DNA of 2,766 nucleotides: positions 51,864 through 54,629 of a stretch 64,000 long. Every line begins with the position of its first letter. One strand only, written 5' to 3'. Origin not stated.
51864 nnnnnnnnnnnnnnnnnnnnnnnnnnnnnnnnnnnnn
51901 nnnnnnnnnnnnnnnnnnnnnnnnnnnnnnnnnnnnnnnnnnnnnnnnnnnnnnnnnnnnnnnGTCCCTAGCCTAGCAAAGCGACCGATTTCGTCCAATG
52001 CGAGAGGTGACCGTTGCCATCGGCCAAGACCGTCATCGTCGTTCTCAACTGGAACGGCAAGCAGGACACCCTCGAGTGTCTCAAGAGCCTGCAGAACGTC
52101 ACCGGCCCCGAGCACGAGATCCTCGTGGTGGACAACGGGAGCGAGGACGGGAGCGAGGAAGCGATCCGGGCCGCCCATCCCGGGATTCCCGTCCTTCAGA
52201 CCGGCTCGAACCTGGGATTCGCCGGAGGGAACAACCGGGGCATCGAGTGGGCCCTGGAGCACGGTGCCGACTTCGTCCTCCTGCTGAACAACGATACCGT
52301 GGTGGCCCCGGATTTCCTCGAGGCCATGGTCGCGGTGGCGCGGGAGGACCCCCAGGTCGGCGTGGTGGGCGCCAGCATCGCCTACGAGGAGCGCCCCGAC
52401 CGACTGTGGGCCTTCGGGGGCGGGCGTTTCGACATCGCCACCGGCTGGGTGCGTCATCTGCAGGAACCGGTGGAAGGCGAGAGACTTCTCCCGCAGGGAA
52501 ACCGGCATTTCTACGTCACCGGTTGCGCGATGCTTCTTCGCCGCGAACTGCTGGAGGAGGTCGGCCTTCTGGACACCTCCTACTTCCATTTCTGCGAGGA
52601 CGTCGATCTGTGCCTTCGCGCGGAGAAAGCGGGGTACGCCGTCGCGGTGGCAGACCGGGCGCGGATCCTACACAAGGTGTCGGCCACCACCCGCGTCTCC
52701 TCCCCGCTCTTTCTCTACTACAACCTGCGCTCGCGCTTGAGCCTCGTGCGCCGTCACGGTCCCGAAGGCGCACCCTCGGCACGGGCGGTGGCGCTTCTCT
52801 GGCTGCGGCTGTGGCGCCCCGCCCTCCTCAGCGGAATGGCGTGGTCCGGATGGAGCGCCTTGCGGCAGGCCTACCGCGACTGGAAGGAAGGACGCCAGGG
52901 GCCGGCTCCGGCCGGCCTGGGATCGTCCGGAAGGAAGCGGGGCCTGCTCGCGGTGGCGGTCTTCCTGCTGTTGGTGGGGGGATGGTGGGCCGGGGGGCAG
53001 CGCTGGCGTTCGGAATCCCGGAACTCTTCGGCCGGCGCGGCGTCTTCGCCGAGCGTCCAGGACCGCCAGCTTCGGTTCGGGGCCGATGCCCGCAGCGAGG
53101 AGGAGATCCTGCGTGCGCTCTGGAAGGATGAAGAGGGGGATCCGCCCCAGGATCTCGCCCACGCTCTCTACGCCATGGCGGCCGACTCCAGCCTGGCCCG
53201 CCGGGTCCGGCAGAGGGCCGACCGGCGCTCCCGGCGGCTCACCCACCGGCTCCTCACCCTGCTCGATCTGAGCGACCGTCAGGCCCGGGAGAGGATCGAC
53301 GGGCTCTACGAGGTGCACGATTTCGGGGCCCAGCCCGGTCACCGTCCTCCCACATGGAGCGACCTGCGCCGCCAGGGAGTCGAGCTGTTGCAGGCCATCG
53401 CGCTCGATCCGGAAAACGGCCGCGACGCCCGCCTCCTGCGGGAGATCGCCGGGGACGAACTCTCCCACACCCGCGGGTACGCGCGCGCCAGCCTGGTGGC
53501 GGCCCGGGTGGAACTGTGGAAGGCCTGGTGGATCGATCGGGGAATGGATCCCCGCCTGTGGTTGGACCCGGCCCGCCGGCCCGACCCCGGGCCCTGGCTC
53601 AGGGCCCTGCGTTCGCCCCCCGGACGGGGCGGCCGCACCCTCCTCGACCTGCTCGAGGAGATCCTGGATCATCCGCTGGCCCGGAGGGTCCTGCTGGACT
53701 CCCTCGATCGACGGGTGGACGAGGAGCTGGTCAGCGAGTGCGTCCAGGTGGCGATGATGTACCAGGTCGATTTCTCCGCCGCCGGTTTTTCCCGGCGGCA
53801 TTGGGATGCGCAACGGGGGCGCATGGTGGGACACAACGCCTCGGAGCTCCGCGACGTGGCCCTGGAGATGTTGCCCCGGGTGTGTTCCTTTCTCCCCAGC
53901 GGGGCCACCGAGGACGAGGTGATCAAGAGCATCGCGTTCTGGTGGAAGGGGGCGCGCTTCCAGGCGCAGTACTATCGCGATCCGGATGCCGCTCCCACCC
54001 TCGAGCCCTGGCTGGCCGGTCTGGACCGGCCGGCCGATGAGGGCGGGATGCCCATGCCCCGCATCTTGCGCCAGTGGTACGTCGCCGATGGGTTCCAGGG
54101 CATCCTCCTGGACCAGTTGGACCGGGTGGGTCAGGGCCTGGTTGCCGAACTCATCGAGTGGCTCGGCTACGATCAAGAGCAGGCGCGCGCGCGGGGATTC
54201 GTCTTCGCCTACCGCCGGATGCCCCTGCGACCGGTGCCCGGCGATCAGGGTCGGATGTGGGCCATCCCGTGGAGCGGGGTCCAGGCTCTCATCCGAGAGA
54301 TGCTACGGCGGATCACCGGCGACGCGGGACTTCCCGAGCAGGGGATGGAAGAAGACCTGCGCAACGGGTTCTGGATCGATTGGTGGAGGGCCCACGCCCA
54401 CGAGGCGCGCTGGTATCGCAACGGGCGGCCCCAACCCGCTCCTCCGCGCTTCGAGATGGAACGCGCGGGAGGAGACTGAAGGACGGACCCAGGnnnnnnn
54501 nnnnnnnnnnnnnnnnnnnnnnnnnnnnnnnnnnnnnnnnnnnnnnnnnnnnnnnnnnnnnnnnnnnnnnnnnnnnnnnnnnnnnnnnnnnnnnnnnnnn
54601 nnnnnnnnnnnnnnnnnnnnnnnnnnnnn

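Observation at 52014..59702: Coupled four-gene operon: GT2 glycosyltransferase fused to an unknown periplasmic domain, an unknown lipoprotein, and an NtrB/NtrC-type sigma-54 two-component system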

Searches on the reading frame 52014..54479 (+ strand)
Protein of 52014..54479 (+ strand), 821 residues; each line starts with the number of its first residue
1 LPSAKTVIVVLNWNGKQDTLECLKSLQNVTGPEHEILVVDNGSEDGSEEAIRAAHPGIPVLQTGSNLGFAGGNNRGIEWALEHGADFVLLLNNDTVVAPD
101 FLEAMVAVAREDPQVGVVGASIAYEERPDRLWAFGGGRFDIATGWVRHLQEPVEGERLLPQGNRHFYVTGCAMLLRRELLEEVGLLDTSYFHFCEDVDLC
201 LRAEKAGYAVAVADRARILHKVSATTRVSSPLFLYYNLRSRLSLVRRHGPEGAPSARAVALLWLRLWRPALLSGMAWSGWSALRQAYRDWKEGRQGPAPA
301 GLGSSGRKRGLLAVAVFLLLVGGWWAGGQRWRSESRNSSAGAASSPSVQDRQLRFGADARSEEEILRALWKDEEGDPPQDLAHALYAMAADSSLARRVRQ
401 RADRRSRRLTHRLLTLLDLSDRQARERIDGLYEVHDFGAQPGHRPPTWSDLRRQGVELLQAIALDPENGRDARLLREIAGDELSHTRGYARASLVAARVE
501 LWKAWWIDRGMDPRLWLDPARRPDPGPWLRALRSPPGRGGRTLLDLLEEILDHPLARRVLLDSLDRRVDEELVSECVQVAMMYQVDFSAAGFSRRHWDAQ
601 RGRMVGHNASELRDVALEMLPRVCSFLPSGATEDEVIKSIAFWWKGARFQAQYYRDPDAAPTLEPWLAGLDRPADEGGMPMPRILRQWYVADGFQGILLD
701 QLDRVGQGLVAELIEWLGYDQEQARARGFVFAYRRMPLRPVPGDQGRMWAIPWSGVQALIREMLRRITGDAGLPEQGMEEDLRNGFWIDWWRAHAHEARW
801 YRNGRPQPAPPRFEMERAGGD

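Call 8: search_protein_families(library=pfam, proteins=[window:52014-54479:+], max_evalue=0.1)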
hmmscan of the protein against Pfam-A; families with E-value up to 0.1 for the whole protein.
window:52014-54479:+ (821 aa): 5 families
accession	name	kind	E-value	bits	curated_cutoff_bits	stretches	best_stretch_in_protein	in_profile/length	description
PF00535.33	Glycos_transf_2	-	5.5e-23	82.2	23.3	1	8-183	2-167/168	Glycosyl transferase family 2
PF13641.12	Glyco_tranf_2_3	-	2.3e-18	67.5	27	1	6-221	3-212/230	Glycosyltransferase like family 2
PF13632.12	Glyco_trans_2_3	-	1.7e-12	48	27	1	87-312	1-183/198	Glycosyl transferase family group 2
PF13506.12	Glyco_transf_21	-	1.7e-07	31.3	21.7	1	85-216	31-150/174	Glycosyl transferase family 21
PF10111.15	Glyco_tranf_2_2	-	0.00044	20.3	27.3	1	19-213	15-209/276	Glycosyltransferase like family 2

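Call 9: search_protein_families(library=ncbifam, proteins=[window:52014-54479:+], max_evalue=0.1)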
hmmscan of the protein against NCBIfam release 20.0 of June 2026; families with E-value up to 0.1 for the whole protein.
window:52014-54479:+ (821 aa): 16 families
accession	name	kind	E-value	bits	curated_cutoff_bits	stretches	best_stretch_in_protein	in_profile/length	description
TIGR03965.1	mycofact_glyco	equivalog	1.1e-21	77.3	280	1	3-253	72-311/467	mycofactocin biosynthesis glycosyltransferase MftF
TIGR01556.1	rhamnosyltran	subfamily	7.3e-20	71.3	200.55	1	27-248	15-239/281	rhamnosyltransferase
NF041875.1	EPS_EpsD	equivalog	1.2e-15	57.7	370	1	23-223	18-209/325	exopolysaccharide biosynthesis glycosyltransferase EpsD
NF050113.1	gal_furan_GlfT1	equivalog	1.4e-13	50.9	330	1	9-222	4-208/290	galactofuranosyltransferase GlfT1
TIGR03937.1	PgaC_IcaA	equivalog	1.2e-10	40.9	422.3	1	7-218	48-248/407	poly-beta-1,6-N-acetyl-D-glucosamine synthase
NF045692.1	OglycostaseCruG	equivalog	3.6e-09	36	600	2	168-220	203-255/386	2'-O-glycosyltransferase CruG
TIGR04283.1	glyco_like_mftF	equivalog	2.9e-08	33.6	182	1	8-210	3-176/221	TIGR04283 family arsenosugar biosynthesis glycosyltransferase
NF007482.0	PRK10073.1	equivalog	6.1e-08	32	423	1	5-112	7-113/334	glycosyltransferase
NF038302.1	EPS_HpsE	equivalog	3.4e-07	29.5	300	1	8-125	5-129/307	hormogonium polysaccharide biosynthesis glycosyltransferase HpsE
NF038299.1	EPS_HpsN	equivalog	4.1e-05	22.7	425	1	168-221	165-221/317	hormogonium polysaccharide biosynthesis glycosyltransferase HpsN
TIGR03472.1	HpnI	equivalog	0.0008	18.3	310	1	86-216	128-248/373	bacteriohopanetetrol glucosamine biosynthesis glycosyltransferase HpnI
TIGR04009.1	wcaE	equivalog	0.0021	17.4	369.2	1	9-120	9-118/248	colanic acid biosynthesis glycosyltransferase WcaE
NF058614.1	PPMAGASynPpgS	equivalog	0.0025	17.3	370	1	29-124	22-116/226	polyprenyl-phospho-N-acetylgalactosaminyl synthase PpgS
TIGR03111.1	glyc2_xrt_Gpos1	hypoth_equivalog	0.0026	16.6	363.95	1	8-122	53-169/439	TIGR03111 family XrtG-associated glycosyltransferase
TIGR03030.1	CelA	equivalog_domain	0.0032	15.5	699.1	0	169-218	308-355/714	UDP-forming cellulose synthase catalytic subunit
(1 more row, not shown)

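Call 64: search_solved_structures(query=window:52014-54476:+, max_evalue=0.01)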
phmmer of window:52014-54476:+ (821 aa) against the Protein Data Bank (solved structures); distinct sequences matched with E-value up to 0.01: 1.
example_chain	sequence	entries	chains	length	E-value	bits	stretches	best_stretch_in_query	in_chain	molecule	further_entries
6p61_A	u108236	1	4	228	1.2e-07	33.7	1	4-115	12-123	Glycosyltransferase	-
